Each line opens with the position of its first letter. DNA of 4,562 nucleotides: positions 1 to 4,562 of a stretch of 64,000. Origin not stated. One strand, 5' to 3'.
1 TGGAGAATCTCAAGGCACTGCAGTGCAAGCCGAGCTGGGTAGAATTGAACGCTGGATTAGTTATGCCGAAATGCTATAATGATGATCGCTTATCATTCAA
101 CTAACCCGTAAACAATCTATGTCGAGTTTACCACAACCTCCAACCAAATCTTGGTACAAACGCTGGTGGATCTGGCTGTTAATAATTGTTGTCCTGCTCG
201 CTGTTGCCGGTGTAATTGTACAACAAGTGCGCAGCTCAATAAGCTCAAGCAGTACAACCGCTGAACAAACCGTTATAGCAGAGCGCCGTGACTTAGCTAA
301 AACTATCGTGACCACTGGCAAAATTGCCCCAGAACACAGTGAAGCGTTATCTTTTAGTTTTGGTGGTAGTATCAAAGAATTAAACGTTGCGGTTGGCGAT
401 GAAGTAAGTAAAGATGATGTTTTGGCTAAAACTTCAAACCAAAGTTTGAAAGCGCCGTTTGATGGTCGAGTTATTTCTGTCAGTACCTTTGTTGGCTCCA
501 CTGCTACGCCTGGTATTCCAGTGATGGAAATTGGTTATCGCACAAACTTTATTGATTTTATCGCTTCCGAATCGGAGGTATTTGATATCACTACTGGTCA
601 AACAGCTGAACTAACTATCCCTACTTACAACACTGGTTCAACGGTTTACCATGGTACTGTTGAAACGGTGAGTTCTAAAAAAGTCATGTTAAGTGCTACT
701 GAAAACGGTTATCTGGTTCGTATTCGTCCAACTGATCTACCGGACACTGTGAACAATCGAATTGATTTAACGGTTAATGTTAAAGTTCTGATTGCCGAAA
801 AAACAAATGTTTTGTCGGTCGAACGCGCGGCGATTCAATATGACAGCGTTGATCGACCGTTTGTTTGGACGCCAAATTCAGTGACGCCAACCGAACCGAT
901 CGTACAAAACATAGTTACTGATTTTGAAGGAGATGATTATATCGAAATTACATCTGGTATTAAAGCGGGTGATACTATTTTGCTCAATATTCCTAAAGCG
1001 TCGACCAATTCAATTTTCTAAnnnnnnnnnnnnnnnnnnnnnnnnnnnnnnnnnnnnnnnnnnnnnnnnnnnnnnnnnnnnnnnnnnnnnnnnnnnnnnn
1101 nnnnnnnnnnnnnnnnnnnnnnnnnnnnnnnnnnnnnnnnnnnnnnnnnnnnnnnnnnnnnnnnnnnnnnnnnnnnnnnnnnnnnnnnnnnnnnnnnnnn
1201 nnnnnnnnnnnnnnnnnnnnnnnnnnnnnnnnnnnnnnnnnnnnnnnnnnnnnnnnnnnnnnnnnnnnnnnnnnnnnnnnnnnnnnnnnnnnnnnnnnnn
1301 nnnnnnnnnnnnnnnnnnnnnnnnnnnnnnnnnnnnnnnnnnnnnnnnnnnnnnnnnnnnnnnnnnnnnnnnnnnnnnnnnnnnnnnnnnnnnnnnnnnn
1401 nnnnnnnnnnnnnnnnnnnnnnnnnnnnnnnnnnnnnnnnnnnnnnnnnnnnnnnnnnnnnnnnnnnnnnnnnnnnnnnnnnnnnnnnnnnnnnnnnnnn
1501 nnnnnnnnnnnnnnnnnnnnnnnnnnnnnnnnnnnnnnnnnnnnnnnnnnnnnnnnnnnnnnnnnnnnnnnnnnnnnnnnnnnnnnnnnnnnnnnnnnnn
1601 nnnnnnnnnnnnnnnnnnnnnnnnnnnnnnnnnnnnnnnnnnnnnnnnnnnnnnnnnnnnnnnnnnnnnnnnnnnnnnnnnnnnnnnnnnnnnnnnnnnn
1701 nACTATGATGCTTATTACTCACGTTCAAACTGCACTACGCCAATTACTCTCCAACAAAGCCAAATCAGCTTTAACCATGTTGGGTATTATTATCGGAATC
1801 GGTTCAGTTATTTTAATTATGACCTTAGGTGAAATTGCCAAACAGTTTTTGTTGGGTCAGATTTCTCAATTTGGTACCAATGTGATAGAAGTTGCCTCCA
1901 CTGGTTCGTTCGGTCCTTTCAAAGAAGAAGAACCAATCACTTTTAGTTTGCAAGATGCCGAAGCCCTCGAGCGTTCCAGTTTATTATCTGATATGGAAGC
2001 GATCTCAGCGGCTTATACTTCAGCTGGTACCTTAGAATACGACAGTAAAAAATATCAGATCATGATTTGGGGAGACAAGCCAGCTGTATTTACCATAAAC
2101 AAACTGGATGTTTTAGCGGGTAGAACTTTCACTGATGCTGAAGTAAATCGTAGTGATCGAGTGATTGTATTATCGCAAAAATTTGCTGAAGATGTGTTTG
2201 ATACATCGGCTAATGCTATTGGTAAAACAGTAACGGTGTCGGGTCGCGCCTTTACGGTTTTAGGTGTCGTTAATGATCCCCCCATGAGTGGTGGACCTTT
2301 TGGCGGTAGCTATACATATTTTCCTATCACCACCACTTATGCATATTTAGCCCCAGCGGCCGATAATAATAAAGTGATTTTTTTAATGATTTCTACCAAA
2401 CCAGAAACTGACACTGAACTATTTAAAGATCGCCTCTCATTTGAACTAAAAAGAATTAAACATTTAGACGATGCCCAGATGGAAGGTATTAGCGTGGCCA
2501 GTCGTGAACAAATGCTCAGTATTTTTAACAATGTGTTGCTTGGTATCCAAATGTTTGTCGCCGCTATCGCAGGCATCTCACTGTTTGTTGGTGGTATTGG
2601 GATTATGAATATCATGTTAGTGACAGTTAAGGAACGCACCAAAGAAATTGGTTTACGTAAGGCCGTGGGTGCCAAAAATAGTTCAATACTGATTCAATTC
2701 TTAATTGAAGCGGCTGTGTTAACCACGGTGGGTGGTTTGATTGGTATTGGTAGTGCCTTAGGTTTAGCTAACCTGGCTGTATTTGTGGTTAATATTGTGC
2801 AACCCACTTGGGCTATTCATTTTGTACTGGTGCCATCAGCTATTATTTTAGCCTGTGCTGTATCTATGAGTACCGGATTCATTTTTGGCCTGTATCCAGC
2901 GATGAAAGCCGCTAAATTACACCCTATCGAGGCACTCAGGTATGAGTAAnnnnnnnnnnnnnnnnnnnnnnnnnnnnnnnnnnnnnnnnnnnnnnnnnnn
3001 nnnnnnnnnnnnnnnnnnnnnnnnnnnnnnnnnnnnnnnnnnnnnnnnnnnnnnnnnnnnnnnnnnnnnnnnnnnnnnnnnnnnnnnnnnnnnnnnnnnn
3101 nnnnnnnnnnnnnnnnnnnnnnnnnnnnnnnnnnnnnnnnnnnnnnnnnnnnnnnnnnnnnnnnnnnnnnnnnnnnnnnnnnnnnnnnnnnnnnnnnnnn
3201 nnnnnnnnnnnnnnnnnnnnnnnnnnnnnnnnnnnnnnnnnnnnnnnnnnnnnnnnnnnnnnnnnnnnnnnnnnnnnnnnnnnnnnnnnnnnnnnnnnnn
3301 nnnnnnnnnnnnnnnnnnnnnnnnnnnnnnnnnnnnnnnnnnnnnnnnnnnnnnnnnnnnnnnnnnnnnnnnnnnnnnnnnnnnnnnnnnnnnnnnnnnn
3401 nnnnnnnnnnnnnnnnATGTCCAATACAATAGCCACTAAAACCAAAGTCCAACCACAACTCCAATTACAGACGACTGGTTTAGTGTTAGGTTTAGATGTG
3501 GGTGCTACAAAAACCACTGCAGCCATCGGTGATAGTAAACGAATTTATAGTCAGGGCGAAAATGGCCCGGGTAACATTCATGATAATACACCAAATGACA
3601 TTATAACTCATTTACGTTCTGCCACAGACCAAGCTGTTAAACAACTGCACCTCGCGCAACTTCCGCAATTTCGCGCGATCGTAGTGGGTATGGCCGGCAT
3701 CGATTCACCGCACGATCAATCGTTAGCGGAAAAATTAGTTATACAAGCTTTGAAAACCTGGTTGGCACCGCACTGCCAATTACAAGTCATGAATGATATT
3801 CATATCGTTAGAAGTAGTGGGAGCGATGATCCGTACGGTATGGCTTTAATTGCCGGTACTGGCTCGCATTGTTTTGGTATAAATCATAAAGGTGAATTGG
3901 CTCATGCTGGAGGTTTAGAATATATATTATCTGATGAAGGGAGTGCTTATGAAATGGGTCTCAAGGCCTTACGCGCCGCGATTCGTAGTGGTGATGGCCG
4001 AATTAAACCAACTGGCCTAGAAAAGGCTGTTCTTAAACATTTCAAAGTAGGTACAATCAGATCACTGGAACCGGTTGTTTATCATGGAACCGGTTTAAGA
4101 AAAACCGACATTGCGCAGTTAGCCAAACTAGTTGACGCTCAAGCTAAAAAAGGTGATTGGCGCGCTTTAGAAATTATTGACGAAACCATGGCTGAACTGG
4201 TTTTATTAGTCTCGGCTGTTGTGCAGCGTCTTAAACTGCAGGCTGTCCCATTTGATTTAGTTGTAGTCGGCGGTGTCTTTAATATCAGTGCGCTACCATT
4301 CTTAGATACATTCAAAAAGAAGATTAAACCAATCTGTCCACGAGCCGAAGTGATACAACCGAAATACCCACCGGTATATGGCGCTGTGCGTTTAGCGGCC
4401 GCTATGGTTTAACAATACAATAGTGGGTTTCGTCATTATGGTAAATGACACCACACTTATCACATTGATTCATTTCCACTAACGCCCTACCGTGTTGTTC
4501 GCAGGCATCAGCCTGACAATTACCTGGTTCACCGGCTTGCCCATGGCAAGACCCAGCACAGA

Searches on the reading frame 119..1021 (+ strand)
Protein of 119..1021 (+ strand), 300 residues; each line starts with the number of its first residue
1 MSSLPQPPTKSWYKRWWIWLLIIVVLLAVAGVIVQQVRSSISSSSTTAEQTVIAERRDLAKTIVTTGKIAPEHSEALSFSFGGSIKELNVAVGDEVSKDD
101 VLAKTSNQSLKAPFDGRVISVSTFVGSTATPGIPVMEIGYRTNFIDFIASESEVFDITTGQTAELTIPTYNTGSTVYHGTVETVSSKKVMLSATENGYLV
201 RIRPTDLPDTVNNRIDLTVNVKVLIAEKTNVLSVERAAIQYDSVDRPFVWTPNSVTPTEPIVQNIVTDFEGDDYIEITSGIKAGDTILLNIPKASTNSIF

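Call 81: search_protein_families(library=pfam, proteins=[window:119-1021:+], max_evalue=0.0001)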
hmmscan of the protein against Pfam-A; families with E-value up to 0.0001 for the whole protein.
window:119-1021:+ (300 aa): 4 families
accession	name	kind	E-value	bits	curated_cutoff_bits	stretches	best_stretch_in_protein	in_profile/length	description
PF13437.12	HlyD_3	-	2.5e-07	31.8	22.2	1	110-205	2-94/106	HlyD family secretion protein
PF16576.10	HlyD_D23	-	1.1e-06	28.6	30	0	107-185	108-185/214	Barrel-sandwich domain of CusB or HlyD membrane-fusion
PF13533.13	Biotin_lipoyl_2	-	1.3e-06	28.5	29.8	1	77-103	3-29/32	Biotin-lipoyl like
PF00364.28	Biotin_lipoyl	-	4.1e-05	23.8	22.1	0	83-138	10-73/73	Biotin-requiring enzyme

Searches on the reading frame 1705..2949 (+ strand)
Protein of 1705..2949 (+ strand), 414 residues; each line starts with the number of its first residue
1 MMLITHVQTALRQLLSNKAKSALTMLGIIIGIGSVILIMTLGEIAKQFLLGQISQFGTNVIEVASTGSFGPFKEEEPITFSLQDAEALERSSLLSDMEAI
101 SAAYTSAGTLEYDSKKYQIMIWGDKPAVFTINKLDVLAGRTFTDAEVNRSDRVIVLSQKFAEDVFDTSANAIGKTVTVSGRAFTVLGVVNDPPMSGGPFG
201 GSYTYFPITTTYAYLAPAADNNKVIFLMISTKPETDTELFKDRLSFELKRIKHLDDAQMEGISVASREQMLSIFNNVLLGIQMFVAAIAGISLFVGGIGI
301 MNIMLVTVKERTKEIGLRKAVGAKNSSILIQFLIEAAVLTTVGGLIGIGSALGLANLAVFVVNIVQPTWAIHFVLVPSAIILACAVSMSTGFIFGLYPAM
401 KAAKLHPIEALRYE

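Call 81: search_protein_families(library=pfam, proteins=[window:1705-2949:+], max_evalue=0.0001)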
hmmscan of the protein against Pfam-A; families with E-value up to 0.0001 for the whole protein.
window:1705-2949:+ (414 aa): 2 families
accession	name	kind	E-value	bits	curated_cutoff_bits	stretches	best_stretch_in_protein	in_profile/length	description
PF12704.14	MacB_PCD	-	2.1e-39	136.4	27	1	21-244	1-204/207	MacB-like periplasmic core domain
PF02687.27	FtsX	-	1.1e-18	67.9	25.5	1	287-407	2-120/120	FtsX-like permease C-terminal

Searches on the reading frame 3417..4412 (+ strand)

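Call 81: search_protein_families(library=pfam, proteins=[window:3417-4412:+], max_evalue=0.0001)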
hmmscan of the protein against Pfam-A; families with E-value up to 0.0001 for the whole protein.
window:3417-4412:+ (331 aa): 1 family
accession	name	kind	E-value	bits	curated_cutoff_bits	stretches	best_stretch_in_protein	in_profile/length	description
PF01869.26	BcrAD_BadFG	-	1.3e-31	110.6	31.5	1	24-324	1-268/271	BadF/BadG/BcrA/BcrD ATPase family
